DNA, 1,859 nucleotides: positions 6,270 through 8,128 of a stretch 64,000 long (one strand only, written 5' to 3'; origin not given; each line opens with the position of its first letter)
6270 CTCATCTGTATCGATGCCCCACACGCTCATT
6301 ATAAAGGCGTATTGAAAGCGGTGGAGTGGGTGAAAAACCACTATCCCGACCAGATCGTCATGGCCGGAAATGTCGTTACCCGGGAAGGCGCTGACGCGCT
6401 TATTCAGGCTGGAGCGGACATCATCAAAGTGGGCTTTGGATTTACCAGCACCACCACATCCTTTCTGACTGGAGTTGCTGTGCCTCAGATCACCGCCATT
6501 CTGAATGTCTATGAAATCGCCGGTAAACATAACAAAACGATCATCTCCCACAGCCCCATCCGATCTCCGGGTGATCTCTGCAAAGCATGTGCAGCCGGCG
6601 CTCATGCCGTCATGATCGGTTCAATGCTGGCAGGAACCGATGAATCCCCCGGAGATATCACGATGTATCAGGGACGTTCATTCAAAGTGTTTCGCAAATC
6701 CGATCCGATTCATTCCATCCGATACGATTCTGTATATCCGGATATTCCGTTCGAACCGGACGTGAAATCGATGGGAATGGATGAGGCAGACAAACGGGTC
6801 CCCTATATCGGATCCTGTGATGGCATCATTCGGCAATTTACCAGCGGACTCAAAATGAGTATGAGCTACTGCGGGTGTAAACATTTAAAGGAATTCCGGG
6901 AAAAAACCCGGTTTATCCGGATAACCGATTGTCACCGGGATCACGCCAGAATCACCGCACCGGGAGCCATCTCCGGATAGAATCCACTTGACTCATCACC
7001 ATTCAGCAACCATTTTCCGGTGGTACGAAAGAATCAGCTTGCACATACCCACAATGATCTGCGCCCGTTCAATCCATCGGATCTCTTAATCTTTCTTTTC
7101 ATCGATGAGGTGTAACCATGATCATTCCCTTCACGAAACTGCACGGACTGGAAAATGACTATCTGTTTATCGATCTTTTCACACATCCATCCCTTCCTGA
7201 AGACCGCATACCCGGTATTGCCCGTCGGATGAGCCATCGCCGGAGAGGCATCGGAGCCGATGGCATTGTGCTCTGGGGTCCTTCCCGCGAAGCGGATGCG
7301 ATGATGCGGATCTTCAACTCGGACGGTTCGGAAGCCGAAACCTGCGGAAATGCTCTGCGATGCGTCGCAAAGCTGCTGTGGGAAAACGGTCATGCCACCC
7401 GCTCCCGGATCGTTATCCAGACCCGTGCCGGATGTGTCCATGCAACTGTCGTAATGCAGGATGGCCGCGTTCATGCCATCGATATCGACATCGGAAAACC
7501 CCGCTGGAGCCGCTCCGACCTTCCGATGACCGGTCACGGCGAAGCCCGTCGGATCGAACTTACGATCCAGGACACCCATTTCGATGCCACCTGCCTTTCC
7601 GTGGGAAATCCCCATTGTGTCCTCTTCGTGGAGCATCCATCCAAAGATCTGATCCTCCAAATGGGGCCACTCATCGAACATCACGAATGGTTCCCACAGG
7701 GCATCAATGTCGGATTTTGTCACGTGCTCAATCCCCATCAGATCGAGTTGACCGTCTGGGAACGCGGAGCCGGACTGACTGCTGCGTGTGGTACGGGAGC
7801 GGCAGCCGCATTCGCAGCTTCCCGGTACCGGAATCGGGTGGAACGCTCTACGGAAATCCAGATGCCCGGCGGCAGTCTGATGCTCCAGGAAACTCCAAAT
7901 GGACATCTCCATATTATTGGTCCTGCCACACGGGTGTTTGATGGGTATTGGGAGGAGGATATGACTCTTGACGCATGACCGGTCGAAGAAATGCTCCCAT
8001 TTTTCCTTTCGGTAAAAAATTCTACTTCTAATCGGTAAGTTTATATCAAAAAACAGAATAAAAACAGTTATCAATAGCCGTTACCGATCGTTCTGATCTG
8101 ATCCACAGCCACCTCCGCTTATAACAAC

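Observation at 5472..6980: IMPDH-fold paralog with the catalytic Cys loop replaced (GSICTTR to TSTTTSF)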

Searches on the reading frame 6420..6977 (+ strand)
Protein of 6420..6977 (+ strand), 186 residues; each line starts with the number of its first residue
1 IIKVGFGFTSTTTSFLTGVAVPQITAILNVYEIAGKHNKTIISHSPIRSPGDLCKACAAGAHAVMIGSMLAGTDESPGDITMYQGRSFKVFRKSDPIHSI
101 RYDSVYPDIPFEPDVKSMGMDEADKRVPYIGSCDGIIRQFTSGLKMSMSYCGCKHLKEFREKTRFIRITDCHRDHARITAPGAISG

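Call 17: find_related_loci(query=window:6420-6977:+, collection=genome_contigs, flank=10000)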
Query window:6420-6977:+ (186 aa) in genome_contigs; peptide patterns used: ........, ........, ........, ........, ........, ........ (x = any residue, [..] = any of these).
67 stretches matched a pattern, but none encodes a relative of the query by tblastn (E <= 1e-3).

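Call 43: find_related_loci(query=window:6420-6977:+, collection=metagenome_contigs, flank=10000)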
Query window:6420-6977:+ (186 aa) in metagenome_contigs; peptide patterns used: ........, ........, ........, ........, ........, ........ (x = any residue, [..] = any of these).
93 stretches matched a pattern, but none encodes a relative of the query by tblastn (E <= 1e-3).

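Call 66: search_protein_representatives(protein=window:6426-6977:+)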
Query: 184 residues. Proteins with E-value up to 0.001 (for the whole library): 4529; up to 1e-10: 1789; up to 1e-30: 7. The best 150 are listed.
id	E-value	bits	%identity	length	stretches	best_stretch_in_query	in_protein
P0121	1.8e-32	129.2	47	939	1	9-169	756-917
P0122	2.0e-32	129.0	43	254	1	2-168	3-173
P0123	4.0e-32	128.1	43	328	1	1-169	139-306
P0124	1.4e-31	126.2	38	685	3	1-173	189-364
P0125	4.6e-31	124.6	42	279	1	1-168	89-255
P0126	6.9e-31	124.0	42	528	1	9-168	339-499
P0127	7.2e-31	124.0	42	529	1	1-170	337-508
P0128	1.6e-30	122.8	43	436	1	1-169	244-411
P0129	1.8e-30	122.7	40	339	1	11-169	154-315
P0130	2.2e-30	122.4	42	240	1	13-169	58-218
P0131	9.7e-30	120.3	41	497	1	1-169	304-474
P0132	1.6e-29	119.6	41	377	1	1-167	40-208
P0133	1.6e-29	119.6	42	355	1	1-167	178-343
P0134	2.0e-29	119.3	41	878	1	9-173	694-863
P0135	2.9e-29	118.7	40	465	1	1-168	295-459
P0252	2.1e-22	96.4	36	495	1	1-175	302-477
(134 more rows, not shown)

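Call 72: search_protein_families(library=pfam, proteins=[P0135, P0252])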
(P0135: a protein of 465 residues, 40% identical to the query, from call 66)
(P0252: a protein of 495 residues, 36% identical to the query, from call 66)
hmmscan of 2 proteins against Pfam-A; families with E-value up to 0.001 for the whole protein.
P0135 (465 aa): 7 families
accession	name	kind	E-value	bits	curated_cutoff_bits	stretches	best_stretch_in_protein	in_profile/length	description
PF00478.31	IMPDH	-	1.5e-115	386.3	25.6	1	9-464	1-341/345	IMP dehydrogenase / GMP reductase domain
PF00571.33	CBS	-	1.3e-24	86.7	24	2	95-140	6-52/57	CBS domain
PF03060.21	NMO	-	3e-12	47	28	1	272-371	138-233/331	Nitronate monooxygenase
PF01070.24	FMN_dh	-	3.2e-12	46.6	24.9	1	269-364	218-306/350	FMN-dependent dehydrogenase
PF01207.24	Dus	-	5.9e-07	29.3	20.4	1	318-376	171-227/311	Dihydrouridine synthase (Dus)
PF00977.27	His_biosynth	-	2.4e-06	27.6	23.6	0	326-363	68-222/228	Histidine biosynthesis protein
PF04131.20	NanE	-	0.00049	19.8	27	0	230-360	54-173/192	Putative N-acetylmannosamine-6-phosphate epimerase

P0252 (495 aa): 4 families
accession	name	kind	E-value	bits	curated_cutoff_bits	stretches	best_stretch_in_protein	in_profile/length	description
PF00478.31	IMPDH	-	4.3e-121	404.5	25.6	1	12-472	1-338/345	IMP dehydrogenase / GMP reductase domain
PF00571.33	CBS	-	1.4e-13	51.4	24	2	156-208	3-54/57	CBS domain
PF03060.21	NMO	-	2.2e-12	47.4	28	1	273-378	131-233/331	Nitronate monooxygenase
PF01070.24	FMN_dh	-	1.1e-09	38.2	24.9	1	265-369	207-304/350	FMN-dependent dehydrogenase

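Call 76: find_homologous_proteins(query=P0135)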
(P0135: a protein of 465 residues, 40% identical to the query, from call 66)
Query P0135 (465 aa): 8000 proteins with E <= 0.001 among 8000 candidates; the best 120 are listed.
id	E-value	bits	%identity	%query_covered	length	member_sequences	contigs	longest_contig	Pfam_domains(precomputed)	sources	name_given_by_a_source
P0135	0.0e+0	1028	100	100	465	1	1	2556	PF01070.25,PF00478.32,PF03060.22,PF00977.28,PF00571.34,PF01207.24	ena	-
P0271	3.5e-196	670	67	100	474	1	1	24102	PF01070.25,PF00478.32,PF03060.22,PF00571.34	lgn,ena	-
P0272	1.1e-183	629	61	99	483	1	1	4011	PF01070.25,PF00478.32,PF03060.22,PF00571.34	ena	-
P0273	1.9e-181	622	62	99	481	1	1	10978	PF01070.25,PF00478.32,PF03060.22,PF00571.34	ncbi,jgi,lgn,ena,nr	ncbi:MAG: IMP dehydrogenase [Defluviitaleaceae bacterium]|nr:IMP dehydrogenase [Defluviitaleaceae ba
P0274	1.0e-179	616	60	99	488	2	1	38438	PF01070.25,PF00478.32,PF03060.22,PF00571.34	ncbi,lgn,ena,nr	ncbi:MAG: IMP dehydrogenase [Defluviitaleaceae bacterium]|nr:IMP dehydrogenase [Defluviitaleaceae ba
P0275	8.5e-175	600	59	99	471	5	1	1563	PF01070.25,PF00478.32,PF03060.22,PF01180.28,PF00571.34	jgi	-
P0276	4.2e-174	598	59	99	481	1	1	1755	PF01070.25,PF00478.32,PF03060.22,PF01180.28,PF00571.34,PF01645.24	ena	-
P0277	1.7e-173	596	60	98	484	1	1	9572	PF01070.25,PF00478.32,PF03060.22,PF00977.28,PF00571.34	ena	-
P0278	4.5e-162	558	55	99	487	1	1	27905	PF01070.25,PF00478.32,PF03060.22,PF00571.34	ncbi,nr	ncbi:MAG: IMP dehydrogenase [Clostridiales bacterium]|nr:IMP dehydrogenase [Clostridiales bacterium]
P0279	4.9e-162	558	55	99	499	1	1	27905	PF01070.25,PF00478.32,PF03060.22,PF00571.34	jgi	jgi:IMP dehydrogenase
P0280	5.1e-162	558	56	99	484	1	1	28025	PF01070.25,PF00478.32,PF03060.22,PF00571.34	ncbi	-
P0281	1.4e-161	556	56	98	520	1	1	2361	PF01070.25,PF00478.32,PF03060.22,PF00571.34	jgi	jgi:IMP dehydrogenase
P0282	1.1e-160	553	55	99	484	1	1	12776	PF01070.25,PF00478.32,PF03060.22,PF00571.34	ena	-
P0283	4.4e-160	551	55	99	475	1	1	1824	PF01070.25,PF00478.32,PF03060.22,PF00571.34,PF01645.24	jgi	-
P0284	4.9e-160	551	56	99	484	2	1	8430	PF01070.25,PF00478.32,PF03060.22,PF00571.34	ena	-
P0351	3.1e-155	536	54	99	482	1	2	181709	PF01070.25,PF00478.32,PF03060.22,PF00571.34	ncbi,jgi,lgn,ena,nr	ncbi:MAG: IMP dehydrogenase [Defluviitaleaceae bacterium]|nr:IMP dehydrogenase [Defluviitaleaceae ba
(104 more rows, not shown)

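Call 80: find_encoding_contigs(protein=P0351, flank=6000, max_places=2)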
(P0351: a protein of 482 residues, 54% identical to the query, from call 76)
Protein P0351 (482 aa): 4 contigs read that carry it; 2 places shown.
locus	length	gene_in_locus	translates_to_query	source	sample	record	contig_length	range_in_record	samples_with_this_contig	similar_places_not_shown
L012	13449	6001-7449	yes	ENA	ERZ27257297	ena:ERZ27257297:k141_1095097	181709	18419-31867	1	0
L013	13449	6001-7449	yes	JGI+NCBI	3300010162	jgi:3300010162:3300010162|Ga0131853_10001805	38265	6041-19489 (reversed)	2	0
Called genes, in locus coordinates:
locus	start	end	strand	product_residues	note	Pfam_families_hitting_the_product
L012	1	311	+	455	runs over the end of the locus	PF12176:MtaB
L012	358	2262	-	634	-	-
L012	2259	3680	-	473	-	PF07690:MFS_1, PF13347:MFS_2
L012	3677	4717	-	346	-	PF07470:Glyco_hydro_88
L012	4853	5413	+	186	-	PF00881:Nitroreductase, PF14512:TM1586_NiRdase (faint)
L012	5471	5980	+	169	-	PF19601:DUF6106 (weak)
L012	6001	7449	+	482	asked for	PF00478:IMPDH, PF00571:CBS, PF03060:NMO (weak), PF01070:FMN_dh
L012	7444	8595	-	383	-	PF00083:Sugar_tr (faint), PF07690:MFS_1, PF12832:MFS_1_like (faint), PF07690:MFS_1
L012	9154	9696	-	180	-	PF02915:Rubrerythrin, PF21349:RUBY_RBDX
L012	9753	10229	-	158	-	PF02870:Methyltransf_1N, PF01035:DNA_binding_1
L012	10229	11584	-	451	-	PF01523:PmbA_TldD_1st, PF19290:PmbA_TldD_2nd, PF19289:PmbA_TldD_3rd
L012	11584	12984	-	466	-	PF01523:PmbA_TldD_1st, PF19290:PmbA_TldD_2nd, PF19289:PmbA_TldD_3rd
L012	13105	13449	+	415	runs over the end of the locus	PF05221:AdoHcyase, PF02826:2-Hacid_dh_C, PF00670:AdoHcyase_NAD, PF07991:KARI_N (weak)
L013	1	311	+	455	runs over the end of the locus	PF12176:MtaB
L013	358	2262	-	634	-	-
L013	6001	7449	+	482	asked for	PF00478:IMPDH, PF00571:CBS, PF03060:NMO (weak), PF01070:FMN_dh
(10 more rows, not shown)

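Call 81: find_encoding_contigs(protein=P0274, flank=6000, max_places=2)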
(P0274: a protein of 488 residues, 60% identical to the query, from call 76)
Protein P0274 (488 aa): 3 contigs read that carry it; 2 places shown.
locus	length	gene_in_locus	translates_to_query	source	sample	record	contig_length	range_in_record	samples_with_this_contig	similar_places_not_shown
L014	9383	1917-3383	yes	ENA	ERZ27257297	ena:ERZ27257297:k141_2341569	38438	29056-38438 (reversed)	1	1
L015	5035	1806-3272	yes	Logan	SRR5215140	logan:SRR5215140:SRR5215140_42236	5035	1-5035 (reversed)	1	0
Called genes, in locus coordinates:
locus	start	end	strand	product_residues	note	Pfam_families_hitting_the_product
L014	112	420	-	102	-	-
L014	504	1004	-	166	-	PF00072:Response_reg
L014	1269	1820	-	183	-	PF00857:Isochorismatase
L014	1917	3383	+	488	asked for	PF00478:IMPDH, PF00571:CBS, PF03060:NMO (weak), PF01070:FMN_dh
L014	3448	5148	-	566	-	-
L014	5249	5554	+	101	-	PF02617:ClpS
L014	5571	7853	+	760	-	PF02861:Clp_N, PF13191:AAA_16 (faint), PF00004:AAA, PF17871:AAA_lid_9, PF00004:AAA, PF07724:AAA_2, PF07728:AAA_5, PF10431:ClpB_D2-small, +2 more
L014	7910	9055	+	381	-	PF04015:DUF362, PF00037:Fer4 (weak), PF12797:Fer4_2 (faint), PF13237:Fer4_10 (weak), PF12838:Fer4_7 (weak)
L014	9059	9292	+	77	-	-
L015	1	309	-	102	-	?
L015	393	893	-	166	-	PF00072:Response_reg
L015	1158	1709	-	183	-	PF00857:Isochorismatase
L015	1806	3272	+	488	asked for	PF00478:IMPDH, PF00571:CBS, PF03060:NMO (weak), PF01070:FMN_dh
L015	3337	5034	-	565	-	?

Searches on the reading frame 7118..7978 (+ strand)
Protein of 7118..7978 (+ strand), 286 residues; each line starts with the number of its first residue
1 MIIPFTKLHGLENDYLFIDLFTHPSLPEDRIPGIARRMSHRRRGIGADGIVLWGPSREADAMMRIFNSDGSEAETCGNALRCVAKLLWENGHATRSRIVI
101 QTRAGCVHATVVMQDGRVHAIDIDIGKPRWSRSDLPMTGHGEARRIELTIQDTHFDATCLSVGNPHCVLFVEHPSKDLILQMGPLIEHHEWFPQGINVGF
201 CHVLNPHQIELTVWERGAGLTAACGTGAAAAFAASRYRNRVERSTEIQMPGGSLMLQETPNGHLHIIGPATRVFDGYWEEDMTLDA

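Call 20: search_protein_families(library=pfam, proteins=[window:7118-7978:+])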
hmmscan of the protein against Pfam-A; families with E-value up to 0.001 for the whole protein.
window:7118-7978:+ (286 aa): 3 families
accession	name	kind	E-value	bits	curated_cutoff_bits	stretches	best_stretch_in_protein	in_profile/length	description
PF01678.24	DAP_epimerase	-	8e-55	184.5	34.7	2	159-272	2-120/121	Diaminopimelate epimerase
PF02567.21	PhzC-PhzF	-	3.4e-05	23.9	27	1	55-172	47-162/281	Phenazine biosynthesis-like protein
PF05544.16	Pro_racemase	-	0.00089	18.9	27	0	49-124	56-135/325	Proline racemase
